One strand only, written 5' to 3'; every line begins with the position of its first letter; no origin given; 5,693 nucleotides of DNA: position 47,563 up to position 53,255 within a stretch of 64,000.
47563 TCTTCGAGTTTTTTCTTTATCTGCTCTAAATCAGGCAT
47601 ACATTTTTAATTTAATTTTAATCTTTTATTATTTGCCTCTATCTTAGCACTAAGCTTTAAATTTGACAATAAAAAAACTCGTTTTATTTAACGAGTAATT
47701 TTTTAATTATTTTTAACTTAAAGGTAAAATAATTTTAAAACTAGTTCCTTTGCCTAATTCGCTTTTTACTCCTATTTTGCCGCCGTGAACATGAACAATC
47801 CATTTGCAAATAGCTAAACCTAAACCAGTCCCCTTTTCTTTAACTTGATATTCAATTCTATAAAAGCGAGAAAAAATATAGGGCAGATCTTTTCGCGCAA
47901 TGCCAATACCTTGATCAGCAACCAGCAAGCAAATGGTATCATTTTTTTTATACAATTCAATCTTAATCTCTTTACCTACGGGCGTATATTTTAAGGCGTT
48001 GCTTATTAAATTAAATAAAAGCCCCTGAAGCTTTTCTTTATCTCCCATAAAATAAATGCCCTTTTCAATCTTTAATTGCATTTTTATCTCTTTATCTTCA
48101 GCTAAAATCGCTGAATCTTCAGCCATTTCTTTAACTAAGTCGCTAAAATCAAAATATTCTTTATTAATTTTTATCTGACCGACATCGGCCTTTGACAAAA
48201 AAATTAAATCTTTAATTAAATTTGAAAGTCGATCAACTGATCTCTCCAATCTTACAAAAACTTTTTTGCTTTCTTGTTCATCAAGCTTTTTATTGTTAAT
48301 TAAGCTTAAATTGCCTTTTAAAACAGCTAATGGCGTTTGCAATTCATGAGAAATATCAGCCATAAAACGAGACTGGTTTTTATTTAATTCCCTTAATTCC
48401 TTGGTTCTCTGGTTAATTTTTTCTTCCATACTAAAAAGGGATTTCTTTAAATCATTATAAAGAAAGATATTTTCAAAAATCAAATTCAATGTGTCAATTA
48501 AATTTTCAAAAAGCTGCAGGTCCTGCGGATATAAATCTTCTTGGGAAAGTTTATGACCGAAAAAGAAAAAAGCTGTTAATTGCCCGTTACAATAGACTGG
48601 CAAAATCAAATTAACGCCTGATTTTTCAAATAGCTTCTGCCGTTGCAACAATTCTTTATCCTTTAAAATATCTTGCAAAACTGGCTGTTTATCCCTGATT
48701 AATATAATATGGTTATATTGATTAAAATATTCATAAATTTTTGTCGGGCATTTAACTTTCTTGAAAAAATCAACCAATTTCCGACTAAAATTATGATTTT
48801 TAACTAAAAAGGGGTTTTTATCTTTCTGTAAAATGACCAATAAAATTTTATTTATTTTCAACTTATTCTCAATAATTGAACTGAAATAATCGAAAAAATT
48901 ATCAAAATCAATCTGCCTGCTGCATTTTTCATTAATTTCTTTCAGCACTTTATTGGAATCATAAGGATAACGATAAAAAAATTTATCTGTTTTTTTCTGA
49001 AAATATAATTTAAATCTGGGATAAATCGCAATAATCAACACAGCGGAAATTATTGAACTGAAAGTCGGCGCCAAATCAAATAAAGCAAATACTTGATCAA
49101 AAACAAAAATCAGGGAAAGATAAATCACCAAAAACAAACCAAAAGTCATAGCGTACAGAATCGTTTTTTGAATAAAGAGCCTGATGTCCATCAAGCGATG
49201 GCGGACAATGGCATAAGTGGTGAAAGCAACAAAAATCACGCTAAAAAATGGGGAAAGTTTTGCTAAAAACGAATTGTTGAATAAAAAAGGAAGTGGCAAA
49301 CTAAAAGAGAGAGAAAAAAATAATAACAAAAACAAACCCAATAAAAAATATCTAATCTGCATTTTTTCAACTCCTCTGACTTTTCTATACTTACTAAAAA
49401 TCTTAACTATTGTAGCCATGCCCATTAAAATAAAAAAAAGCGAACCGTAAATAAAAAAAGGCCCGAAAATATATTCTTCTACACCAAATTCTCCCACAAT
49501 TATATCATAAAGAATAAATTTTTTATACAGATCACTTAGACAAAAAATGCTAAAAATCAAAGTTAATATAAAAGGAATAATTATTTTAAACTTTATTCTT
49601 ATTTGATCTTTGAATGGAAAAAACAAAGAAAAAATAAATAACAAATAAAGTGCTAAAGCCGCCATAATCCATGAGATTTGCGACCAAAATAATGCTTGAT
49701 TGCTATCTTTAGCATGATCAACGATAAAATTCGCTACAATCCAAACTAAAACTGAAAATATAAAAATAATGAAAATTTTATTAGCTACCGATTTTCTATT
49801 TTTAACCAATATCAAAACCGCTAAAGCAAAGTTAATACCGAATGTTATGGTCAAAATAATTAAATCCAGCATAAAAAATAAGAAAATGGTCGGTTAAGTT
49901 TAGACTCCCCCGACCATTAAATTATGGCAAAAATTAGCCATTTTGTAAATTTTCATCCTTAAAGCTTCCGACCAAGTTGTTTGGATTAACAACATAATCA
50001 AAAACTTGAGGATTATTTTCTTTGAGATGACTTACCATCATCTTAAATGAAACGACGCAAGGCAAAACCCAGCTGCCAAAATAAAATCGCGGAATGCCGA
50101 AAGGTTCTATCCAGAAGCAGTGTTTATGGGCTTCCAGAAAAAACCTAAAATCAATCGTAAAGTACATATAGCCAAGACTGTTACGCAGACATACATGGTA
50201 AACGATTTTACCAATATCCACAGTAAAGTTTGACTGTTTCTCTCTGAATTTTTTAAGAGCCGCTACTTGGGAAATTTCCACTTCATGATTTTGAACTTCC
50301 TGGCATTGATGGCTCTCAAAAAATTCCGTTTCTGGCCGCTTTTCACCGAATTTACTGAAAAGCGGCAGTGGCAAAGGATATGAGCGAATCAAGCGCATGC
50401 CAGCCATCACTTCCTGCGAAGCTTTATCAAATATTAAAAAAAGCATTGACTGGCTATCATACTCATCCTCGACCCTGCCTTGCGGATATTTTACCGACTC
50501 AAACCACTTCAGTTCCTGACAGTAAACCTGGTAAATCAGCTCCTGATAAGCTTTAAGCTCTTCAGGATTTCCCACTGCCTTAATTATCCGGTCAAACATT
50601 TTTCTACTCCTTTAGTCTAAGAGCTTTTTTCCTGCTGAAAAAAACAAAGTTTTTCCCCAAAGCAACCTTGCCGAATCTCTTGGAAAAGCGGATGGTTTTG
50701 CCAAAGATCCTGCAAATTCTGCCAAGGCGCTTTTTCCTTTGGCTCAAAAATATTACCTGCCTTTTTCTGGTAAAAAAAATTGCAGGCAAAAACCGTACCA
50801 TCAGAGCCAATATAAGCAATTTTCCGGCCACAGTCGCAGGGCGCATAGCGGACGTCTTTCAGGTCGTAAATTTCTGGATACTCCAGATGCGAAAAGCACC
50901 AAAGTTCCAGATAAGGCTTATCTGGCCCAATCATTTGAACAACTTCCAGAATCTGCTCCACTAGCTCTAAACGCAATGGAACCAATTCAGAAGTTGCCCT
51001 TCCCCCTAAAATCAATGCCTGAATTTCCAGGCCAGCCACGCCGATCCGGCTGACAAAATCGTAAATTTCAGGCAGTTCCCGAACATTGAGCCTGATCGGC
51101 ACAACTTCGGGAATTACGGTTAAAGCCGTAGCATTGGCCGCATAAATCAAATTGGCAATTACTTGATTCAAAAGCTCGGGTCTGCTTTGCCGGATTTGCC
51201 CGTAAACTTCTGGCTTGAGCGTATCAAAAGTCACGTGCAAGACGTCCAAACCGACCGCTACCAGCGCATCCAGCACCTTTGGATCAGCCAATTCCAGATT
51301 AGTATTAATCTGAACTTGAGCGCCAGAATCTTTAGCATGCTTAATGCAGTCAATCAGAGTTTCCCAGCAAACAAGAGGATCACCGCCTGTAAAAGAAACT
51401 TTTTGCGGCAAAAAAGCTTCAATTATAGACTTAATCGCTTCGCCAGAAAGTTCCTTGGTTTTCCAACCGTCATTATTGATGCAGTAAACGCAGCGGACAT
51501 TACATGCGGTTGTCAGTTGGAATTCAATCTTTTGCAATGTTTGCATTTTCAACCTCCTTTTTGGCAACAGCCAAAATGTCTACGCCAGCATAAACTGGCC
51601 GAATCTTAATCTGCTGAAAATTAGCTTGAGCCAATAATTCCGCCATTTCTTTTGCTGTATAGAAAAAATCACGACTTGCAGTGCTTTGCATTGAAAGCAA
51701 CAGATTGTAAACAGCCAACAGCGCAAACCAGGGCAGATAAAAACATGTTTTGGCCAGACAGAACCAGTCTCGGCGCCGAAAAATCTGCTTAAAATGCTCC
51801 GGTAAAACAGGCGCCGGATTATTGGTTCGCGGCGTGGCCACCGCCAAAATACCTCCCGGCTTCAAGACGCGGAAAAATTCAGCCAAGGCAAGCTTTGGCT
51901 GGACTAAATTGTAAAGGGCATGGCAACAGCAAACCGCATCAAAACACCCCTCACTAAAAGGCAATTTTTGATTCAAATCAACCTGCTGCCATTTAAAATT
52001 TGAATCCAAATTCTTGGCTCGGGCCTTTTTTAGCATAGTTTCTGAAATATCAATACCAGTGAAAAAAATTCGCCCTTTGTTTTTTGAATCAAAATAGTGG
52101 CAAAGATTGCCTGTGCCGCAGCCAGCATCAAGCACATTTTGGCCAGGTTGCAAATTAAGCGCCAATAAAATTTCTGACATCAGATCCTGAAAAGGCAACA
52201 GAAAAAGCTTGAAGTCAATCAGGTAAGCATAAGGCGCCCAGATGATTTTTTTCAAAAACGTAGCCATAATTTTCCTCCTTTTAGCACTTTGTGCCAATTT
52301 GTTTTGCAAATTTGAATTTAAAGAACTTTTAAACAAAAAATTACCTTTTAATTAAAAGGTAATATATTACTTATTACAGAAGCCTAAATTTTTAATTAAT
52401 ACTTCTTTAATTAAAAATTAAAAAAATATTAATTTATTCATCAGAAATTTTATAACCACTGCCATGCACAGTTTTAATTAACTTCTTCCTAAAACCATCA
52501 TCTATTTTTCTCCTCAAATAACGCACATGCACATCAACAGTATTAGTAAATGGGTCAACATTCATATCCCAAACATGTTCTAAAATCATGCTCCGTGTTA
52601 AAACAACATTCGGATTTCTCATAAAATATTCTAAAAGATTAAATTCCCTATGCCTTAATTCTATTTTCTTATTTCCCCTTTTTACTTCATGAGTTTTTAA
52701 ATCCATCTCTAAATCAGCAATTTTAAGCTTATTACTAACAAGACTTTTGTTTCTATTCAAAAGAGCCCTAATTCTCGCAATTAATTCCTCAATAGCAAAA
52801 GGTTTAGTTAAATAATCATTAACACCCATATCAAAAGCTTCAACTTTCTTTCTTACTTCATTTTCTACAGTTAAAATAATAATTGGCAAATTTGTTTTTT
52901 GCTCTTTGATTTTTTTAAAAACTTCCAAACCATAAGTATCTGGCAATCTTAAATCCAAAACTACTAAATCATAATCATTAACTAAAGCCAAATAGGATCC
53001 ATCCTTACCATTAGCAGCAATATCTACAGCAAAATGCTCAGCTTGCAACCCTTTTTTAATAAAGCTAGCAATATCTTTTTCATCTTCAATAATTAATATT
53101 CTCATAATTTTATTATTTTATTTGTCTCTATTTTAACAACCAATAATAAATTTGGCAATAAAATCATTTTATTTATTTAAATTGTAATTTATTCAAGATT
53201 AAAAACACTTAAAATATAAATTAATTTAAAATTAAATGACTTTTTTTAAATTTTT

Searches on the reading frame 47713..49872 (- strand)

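Call 10: search_protein_families(library=pfam, proteins=[window:47713-49872:-], max_evalue=0.01)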
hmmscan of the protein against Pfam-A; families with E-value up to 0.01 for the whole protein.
window:47713-49872:- (719 aa): 3 families
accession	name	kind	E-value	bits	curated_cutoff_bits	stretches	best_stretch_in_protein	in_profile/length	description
PF02518.31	HATPase_c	-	2.8e-27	95.8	26.4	1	610-718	1-109/111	Histidine kinase-, DNA gyrase B-, and HSP90-like ATPase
PF00512.31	HisKA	-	2.1e-15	56.9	26.9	1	500-563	2-64/66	His Kinase A (phospho-acceptor) domain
PF16927.11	HisKA_7TM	-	1.4e-13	51.7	28.6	1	7-230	2-222/224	N-terminal 7TM region of histidine kinase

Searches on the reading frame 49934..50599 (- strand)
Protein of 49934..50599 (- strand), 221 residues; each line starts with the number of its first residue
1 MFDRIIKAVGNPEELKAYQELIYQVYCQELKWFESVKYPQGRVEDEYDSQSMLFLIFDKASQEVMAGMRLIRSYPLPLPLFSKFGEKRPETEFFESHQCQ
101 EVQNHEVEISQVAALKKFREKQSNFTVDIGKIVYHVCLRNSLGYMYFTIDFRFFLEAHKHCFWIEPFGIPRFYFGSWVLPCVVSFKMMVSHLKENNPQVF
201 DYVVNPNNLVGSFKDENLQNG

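Call 10: search_protein_families(library=pfam, proteins=[window:49934-50599:-], max_evalue=0.01)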
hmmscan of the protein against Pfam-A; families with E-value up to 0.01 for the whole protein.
window:49934-50599:- (221 aa): 1 family
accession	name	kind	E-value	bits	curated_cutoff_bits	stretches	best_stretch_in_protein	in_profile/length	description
PF13444.12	Acetyltransf_5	-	6.3e-06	27.3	22.4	1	23-123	3-96/102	Acetyltransferase (GNAT) domain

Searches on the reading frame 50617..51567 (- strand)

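Call 27: search_protein_families(library=pfam, proteins=[window:50617-51567:-], max_evalue=0.001)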
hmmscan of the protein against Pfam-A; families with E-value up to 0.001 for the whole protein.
window:50617-51567:- (316 aa): 3 families
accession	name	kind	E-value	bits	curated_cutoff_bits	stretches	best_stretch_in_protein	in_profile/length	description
PF04055.27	Radical_SAM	-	2.5e-19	70.5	29.5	1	18-171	3-165/166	Radical SAM superfamily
PF13353.11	Fer4_12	-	1.5e-06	29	22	1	20-84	13-83/137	4Fe-4S single cluster domain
PF13186.11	SPASM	-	4.6e-05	24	21.5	1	244-300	1-54/67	Iron-sulfur cluster-binding domain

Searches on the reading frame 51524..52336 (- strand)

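Call 27: search_protein_families(library=pfam, proteins=[window:51524-52336:-], max_evalue=0.001)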
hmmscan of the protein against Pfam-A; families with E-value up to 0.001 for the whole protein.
window:51524-52336:- (270 aa): 10 families
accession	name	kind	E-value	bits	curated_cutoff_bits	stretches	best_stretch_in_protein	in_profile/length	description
PF08241.18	Methyltransf_11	-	3e-23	82.7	21.2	1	69-165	1-94/95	Methyltransferase domain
PF13847.12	Methyltransf_31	-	1.5e-22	80.3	27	1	64-184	3-124/145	Methyltransferase domain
PF13649.12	Methyltransf_25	-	3e-22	79.6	27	1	68-162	1-97/97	Methyltransferase domain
PF08242.18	Methyltransf_12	-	8.2e-18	65.4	30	1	69-164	1-98/98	Methyltransferase domain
PF01209.24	Ubie_methyltran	-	5.8e-17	62.3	20.1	1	61-166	44-151/233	ubiE/COQ5 methyltransferase family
PF13489.12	Methyltransf_23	-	1.3e-16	61.2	27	1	54-242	11-161/164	Methyltransferase domain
PF07021.18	MetW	-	1.4e-06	28.5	21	1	62-159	11-103/193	Methionine biosynthesis protein MetW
PF02353.26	CMAS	-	3.7e-06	26.9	27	1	56-170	54-168/273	Mycolic acid cyclopropane synthetase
PF05175.20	MTS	-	1.6e-05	25.1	23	1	53-184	19-156/170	Methyltransferase small domain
PF03141.22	Methyltransf_29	-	0.00055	19.1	23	1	66-172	119-223/506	Putative S-adenosyl-L-methionine-dependent methyltransferase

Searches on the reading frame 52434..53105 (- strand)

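Call 27: search_protein_families(library=pfam, proteins=[window:52434-53105:-], max_evalue=0.001)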
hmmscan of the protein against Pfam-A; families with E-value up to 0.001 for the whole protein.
window:52434-53105:- (223 aa): 2 families
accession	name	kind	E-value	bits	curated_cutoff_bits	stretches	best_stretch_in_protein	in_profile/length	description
PF00486.34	Trans_reg_C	-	2.8e-28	98.2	26.2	1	146-219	2-76/77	Transcriptional regulatory protein, C terminal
PF00072.30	Response_reg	-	4.3e-28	98.1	30.2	1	3-113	1-111/111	Response regulator receiver domain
